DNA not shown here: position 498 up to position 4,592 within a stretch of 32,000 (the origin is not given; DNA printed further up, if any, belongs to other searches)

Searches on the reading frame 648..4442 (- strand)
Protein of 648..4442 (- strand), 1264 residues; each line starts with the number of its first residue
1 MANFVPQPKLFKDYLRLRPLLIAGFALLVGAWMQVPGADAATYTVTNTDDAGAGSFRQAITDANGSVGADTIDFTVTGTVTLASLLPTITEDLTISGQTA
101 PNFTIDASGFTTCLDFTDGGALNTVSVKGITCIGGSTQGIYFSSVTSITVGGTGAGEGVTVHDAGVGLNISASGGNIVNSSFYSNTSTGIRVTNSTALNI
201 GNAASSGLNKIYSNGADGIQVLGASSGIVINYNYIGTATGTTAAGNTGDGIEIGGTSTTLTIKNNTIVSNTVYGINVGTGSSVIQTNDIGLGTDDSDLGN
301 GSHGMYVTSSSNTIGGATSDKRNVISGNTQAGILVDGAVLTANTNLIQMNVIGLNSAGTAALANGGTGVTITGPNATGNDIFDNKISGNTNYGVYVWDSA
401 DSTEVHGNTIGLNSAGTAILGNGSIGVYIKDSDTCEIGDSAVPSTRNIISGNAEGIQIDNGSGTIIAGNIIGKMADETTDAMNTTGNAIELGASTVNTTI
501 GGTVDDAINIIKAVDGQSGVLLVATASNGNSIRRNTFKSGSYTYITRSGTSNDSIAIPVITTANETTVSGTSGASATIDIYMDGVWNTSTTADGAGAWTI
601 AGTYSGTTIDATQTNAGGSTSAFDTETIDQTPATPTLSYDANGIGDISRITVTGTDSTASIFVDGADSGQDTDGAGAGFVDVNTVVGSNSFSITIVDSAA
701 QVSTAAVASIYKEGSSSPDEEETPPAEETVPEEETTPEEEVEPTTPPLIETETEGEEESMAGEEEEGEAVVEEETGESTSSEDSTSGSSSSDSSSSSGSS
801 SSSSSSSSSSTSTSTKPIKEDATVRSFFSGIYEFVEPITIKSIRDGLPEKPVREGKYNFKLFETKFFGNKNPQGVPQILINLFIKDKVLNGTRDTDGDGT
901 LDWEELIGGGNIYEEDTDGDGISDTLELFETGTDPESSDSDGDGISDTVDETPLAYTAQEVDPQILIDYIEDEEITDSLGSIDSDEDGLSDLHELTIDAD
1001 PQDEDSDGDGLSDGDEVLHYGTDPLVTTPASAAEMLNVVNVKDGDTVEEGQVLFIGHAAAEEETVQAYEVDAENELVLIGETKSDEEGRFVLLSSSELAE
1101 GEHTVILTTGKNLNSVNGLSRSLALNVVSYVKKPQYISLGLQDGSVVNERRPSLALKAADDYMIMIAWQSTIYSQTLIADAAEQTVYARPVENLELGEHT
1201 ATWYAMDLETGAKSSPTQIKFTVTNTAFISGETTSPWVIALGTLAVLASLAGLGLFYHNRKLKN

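Call 13: search_protein_families(library=pfam, proteins=[window:648-4442:-], max_evalue=0.001)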
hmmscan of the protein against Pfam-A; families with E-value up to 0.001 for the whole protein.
window:648-4442:- (1264 aa): 3 families
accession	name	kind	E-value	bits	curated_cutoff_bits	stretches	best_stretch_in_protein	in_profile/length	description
PF18884.5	TSP3_bac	-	1.9e-12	47.2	25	2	1005-1025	1-20/22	Bacterial TSP3 repeat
PF13229.12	Beta_helix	-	5.9e-12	45.9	25.9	3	209-372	16-154/158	Right handed beta helix region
PF05048.19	NosD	-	5.7e-10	39.4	23.6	1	300-411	80-170/212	Periplasmic copper-binding protein (NosD)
